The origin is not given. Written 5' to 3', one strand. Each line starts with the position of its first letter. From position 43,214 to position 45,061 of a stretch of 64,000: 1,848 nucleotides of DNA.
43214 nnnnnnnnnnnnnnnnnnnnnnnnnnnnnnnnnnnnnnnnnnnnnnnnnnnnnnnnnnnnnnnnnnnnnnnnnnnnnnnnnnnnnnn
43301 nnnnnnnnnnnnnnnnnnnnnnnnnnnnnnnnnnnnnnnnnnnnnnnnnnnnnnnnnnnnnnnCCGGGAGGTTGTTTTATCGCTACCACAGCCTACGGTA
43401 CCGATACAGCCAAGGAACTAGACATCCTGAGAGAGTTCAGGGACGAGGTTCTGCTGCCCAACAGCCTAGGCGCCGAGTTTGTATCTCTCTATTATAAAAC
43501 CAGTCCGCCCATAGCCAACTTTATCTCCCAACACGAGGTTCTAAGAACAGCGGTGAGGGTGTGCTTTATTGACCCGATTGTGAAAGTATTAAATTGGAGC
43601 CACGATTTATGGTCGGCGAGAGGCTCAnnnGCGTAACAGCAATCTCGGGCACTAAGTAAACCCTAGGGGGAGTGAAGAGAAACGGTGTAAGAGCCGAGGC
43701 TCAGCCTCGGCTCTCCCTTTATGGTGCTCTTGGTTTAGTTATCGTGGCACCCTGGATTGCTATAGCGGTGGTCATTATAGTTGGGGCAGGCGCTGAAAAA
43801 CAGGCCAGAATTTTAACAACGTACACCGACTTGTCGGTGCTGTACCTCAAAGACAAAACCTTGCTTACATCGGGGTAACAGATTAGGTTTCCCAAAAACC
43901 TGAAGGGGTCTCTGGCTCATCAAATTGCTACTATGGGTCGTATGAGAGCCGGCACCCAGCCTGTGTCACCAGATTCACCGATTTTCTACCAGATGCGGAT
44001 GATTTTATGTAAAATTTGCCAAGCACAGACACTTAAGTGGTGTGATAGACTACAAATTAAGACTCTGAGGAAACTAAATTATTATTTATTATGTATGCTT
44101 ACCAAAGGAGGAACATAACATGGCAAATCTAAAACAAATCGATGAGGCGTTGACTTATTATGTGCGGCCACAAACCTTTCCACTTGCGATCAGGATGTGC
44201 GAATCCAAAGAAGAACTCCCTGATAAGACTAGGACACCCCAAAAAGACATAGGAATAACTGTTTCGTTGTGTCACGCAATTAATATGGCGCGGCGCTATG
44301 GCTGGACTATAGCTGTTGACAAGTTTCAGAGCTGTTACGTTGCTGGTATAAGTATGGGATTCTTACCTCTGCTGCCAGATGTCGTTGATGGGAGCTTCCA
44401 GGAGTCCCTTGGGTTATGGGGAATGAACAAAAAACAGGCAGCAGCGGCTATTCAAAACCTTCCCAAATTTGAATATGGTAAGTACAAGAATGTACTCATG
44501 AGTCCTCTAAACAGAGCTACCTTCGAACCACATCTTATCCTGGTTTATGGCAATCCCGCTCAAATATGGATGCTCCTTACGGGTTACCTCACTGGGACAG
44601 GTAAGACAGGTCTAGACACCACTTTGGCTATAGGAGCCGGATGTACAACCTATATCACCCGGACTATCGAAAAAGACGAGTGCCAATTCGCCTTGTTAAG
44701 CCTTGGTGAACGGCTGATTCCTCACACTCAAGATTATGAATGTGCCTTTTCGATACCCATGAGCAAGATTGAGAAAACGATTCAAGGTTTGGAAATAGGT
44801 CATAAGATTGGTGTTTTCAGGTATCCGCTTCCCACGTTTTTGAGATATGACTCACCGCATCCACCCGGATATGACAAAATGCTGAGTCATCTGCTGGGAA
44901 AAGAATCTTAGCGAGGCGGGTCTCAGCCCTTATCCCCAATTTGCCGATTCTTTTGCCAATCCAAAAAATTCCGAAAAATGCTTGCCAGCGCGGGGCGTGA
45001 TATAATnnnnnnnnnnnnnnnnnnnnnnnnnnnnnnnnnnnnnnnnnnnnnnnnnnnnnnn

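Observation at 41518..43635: Conserved ~85-aa C-terminal module (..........-LREFRD-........) shared by three secreted proteins; likely an uncharacterised anchoring or sorting domain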

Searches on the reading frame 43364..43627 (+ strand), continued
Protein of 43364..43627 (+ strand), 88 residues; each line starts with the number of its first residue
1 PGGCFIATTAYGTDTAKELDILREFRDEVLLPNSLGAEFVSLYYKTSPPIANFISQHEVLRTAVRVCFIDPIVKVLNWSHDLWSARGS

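Call 51: search_protein_families(library=ncbifam, proteins=[L056:6992-10312:+, L036:8294-10306:+, L037:8012-10342:+, L044:2321-2920:+, L011:9920-10252:+, L064:8003-10333:+, L052:8213-10267:+], max_evalue=0.001)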
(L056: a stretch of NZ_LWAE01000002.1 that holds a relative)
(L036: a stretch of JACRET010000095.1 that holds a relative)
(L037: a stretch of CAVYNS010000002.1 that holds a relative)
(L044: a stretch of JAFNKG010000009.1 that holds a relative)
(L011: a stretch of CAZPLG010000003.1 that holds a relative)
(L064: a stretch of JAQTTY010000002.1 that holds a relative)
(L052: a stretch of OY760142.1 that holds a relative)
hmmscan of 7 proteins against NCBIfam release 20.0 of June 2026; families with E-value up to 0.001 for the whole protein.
L056:6992-10312:+ (1107 aa): 4 families
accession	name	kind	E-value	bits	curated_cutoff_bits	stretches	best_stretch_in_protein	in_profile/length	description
NF041770.1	CFI_box_CTERM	domain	2.2e-29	101.1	40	1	1004-1072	1-69/69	CFI-box-CTERM domain-containing protein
NF041611.1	exoglucan_CbhB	equivalog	6.6e-14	50.9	1950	2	292-433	693-840/997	exoglucanase CbhB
TIGR02059.1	swm_rep_I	domain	1.6e-10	41.1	40.1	1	42-119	22-99/101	cyanobacterial long protein repeat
NF053514.2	JUQZ_fam_ocin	equivalog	0.00072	19.8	40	1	959-996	66-103/107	BLB8/JUQZ-1 family protein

L036:8294-10306:+ (671 aa): 2 families
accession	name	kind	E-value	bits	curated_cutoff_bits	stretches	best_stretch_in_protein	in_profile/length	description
NF041770.1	CFI_box_CTERM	domain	7.8e-32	108.9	40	1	572-640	1-69/69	CFI-box-CTERM domain-containing protein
NF041611.1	exoglucan_CbhB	equivalog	8.7e-07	27.3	1950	1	86-268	713-884/997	exoglucanase CbhB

L037:8012-10342:+ (777 aa): 1 family
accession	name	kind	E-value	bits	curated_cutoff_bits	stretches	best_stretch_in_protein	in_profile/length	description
NF041770.1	CFI_box_CTERM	domain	5.5e-30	103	40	1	666-734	1-69/69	CFI-box-CTERM domain-containing protein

L044:2321-2920:+ (200 aa): 1 family
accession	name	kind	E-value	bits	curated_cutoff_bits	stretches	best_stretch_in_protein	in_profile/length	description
NF041770.1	CFI_box_CTERM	domain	9.1e-26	89.5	40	1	122-187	1-66/69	CFI-box-CTERM domain-containing protein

L011:9920-10252:+ (111 aa): 1 family
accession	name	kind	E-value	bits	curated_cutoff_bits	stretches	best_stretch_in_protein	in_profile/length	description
NF041770.1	CFI_box_CTERM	domain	3.3e-28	97.3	40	1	31-97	1-67/69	CFI-box-CTERM domain-containing protein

L064:8003-10333:+ (777 aa): 10 families
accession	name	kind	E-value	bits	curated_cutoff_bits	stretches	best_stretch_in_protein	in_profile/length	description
NF041770.1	CFI_box_CTERM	domain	2.6e-31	107.3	40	1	667-735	1-69/69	CFI-box-CTERM domain-containing protein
TIGR03866.1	PQQ_ABC_repeats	subfamily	2.5e-26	92.5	287.3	2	440-566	23-149/310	PQQ-dependent catabolism-associated beta-propeller protein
TIGR02276.1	beta_rpt_yvtn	repeat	1.2e-21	76.4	27.85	3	468-508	1-41/42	beta-propeller repeat protein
NF052340.1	hydrazine_beta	equivalog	2.3e-20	73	560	1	411-566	34-186/372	hydrazine synthase subunit beta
NF052342.1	hydrazine_BC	exception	2.8e-13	48.9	1250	1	411-560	40-186/690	hydrazine synthase subunit beta-gamma fusion subunit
NF052280.1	7_blade_YncE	equivalog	3.1e-11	42.7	400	1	439-523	239-321/338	7-bladed beta-propeller protein YncE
NF052460.1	L-NosZ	equivalog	5.1e-11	41.8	700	1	369-561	91-277/480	clade III lactonase-type nitrous-oxide reductase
NF048007.1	MmpL3Stblzr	equivalog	7.3e-11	41.8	600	1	272-520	93-327/366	MmpL3/TtfA transport complex stabilizer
NF038117.1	choice_anch_I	subfamily_domain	2.4e-07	30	300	1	424-567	62-200/458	choice-of-anchor I family protein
TIGR03907.1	QH_beta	equivalog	2.8e-07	30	223.2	0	250-332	14-98/338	quinohemoprotein amine dehydrogenase subunit beta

L052:8213-10267:+ (685 aa): 5 families
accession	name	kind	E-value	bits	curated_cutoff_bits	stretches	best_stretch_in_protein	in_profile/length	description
NF041770.1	CFI_box_CTERM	domain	9.8e-32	108.6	40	1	597-665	1-69/69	CFI-box-CTERM domain-containing protein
NF058597.1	CoaZ_rpt_PGGG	domain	7.8e-23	80.3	30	1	485-578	1-88/88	choice-of-anchor Z repeating domain-containing protein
TIGR01451.2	B_ant_repeat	repeat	5.5e-12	45.5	24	1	371-414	3-46/53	DUF11 type repeat protein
NF038122.1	metallo_LGF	subfamily_domain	8.1e-11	42.5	80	1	170-284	97-200/274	NF038122 family metalloprotease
TIGR04263.1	SasC_Mrp_aggreg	subfamily_domain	0.00011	21.4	60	1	390-480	251-341/366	SasC/FmtB family protein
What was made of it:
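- They match the full 69-position model at 101-109 bits (call 51).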

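Call 62: find_encoding_contigs(protein=P0048, flank=4000, max_places=6)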
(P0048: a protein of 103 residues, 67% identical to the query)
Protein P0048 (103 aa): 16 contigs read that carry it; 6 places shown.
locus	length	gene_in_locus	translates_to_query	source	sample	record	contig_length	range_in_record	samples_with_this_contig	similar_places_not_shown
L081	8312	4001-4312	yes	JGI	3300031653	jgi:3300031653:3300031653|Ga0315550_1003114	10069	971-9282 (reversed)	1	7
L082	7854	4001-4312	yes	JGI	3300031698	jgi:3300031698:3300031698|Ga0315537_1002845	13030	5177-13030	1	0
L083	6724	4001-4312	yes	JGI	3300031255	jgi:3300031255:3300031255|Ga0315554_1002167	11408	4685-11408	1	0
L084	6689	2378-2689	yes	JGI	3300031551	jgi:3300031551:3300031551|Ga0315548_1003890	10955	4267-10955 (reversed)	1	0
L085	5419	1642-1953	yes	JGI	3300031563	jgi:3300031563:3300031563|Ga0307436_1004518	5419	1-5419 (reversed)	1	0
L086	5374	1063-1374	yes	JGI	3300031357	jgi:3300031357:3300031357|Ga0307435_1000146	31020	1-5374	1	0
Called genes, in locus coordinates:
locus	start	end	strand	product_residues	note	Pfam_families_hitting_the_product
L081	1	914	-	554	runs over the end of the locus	PF00920:ILVD_EDD_N, PF24877:ILV_EDD_C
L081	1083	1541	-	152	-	PF02502:LacAB_rpiB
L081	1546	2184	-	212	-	PF01300:Sua5_yciO_yrdC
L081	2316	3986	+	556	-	PF00117:GATase, PF07722:Peptidase_C26 (weak), PF02540:NAD_synthase (weak), PF00958:GMP_synt_C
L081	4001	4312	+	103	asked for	-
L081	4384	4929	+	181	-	-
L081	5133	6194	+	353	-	PF02844:GARS_N (weak), PF01071:GARS_A, PF02843:GARS_C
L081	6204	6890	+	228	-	-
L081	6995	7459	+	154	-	PF00731:AIRC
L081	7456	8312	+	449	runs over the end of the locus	PF00206:Lyase_1, PF10397:ADSL_C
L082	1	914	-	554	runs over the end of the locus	PF00920:ILVD_EDD_N, PF24877:ILV_EDD_C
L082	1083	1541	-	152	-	PF02502:LacAB_rpiB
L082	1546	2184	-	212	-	PF01300:Sua5_yciO_yrdC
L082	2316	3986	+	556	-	PF00117:GATase, PF07722:Peptidase_C26 (weak), PF02540:NAD_synthase (weak), PF00958:GMP_synt_C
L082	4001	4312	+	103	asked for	-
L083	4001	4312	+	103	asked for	-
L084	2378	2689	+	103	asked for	-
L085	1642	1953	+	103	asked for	-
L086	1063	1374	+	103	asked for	-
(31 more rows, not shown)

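Call 63: find_encoding_contigs(protein=P0047, flank=4000, max_places=6)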
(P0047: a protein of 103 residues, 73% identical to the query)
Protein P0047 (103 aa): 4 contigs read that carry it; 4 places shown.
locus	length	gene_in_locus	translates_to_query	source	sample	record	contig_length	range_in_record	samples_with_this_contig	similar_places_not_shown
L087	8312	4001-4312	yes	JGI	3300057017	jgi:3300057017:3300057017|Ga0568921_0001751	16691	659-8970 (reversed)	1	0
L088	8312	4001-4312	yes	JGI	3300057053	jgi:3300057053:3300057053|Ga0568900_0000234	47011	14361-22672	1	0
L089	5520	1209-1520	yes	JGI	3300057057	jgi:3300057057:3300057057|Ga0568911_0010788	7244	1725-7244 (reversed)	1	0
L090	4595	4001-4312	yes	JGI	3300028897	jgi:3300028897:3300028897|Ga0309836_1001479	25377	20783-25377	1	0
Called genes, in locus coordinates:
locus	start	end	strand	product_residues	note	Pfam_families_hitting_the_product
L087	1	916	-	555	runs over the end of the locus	PF00920:ILVD_EDD_N, PF24877:ILV_EDD_C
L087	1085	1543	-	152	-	PF02502:LacAB_rpiB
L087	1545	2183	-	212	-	PF01300:Sua5_yciO_yrdC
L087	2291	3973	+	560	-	PF00117:GATase, PF07722:Peptidase_C26 (weak), PF02540:NAD_synthase (weak), PF00958:GMP_synt_C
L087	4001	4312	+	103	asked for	-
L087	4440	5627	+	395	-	PF02844:GARS_N, PF01071:GARS_A, PF02655:ATP-grasp_3 (weak), PF02786:CPSase_L_D2, PF02843:GARS_C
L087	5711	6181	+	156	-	PF00731:AIRC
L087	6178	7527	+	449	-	PF00206:Lyase_1, PF10397:ADSL_C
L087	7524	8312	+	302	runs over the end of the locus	PF01259:SAICAR_synt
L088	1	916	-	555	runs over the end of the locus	PF00920:ILVD_EDD_N, PF24877:ILV_EDD_C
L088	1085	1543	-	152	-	PF02502:LacAB_rpiB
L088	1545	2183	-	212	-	PF01300:Sua5_yciO_yrdC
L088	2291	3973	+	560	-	PF00117:GATase, PF07722:Peptidase_C26 (weak), PF02540:NAD_synthase (weak), PF00958:GMP_synt_C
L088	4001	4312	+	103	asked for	-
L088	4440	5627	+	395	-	PF02844:GARS_N, PF01071:GARS_A, PF02655:ATP-grasp_3 (weak), PF02786:CPSase_L_D2, PF02843:GARS_C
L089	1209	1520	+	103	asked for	-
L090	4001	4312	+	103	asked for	-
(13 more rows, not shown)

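Call 72: search_protein_families(library=pfam, alignment_id=A4, max_evalue=0.0001)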
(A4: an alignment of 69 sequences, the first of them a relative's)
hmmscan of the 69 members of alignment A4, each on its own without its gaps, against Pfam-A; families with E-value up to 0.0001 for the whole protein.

A. member 1, L062:17986-18606:- (207 aa): 1 family
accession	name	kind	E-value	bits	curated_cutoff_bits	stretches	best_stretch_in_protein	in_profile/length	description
PF01040.23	UbiA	-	5.4e-17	62.4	34.2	1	3-173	69-233/250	UbiA prenyltransferase family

B. families by the number of members that match (of 69 scanned): 67 families (the first 25 are shown)
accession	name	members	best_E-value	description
PF07690.21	MFS_1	6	1.1e-67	Major Facilitator Superfamily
PF00528.27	BPD_transp_1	4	2.8e-22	Binding-protein-dependent transport system inner membrane component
PF13240.11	Zn_Ribbon_1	4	1.2e-11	zinc-ribbon domain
PF12773.13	DZR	4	1.4e-06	Double zinc ribbon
PF01914.23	MarC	3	2.2e-35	MarC family integral membrane protein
PF02687.27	FtsX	3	3.3e-16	FtsX-like permease C-terminal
PF12704.14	MacB_PCD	3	4.9e-14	MacB-like periplasmic core domain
PF24463.1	DUF7577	3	6e-07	Domain of unknown function (DUF7577)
PF09685.15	DUF4870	3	2.7e-05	Domain of unknown function (DUF4870)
PF07786.18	HGSNAT_cat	2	4.2e-64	Heparan-alpha-glucosaminide N-acetyltransferase, catalytic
PF01594.21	AI-2E_transport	2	5.8e-59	AI-2E family transporter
PF00482.28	T2SSF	2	6.2e-57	Type II secretion system (T2SS), protein F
PF02592.20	Vut_1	2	1.2e-49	Putative vitamin uptake transporter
PF02361.21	CbiQ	2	2.8e-41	Cobalt transport protein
PF07670.19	Gate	2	1.1e-34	Nucleoside recognition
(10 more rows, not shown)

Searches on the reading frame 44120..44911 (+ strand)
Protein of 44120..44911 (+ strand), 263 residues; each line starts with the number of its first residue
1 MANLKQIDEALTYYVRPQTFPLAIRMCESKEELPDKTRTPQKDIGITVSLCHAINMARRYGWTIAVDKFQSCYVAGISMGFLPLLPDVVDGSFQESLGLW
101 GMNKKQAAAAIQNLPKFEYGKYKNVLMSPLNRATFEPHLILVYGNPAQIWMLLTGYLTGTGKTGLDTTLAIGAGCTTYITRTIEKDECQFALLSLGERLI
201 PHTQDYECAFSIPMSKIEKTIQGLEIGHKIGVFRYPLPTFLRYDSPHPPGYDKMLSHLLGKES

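Call 17: search_protein_families(library=pfam, proteins=[window:44120-44911:+], max_evalue=0.001)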
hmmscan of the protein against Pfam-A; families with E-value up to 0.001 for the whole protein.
window:44120-44911:+ (263 aa): 1 family
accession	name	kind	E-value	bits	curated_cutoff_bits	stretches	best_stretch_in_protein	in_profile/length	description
PF02596.20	DUF169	-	1.2e-40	140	27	1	11-222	2-208/209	Uncharacterised ArCR, COG2043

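Call 66: search_protein_families(library=ncbifam, proteins=[window:44120-44911:+], max_evalue=0.00001)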
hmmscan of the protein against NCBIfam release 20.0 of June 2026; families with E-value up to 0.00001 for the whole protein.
window:44120-44911:+ (263 aa): 0 families
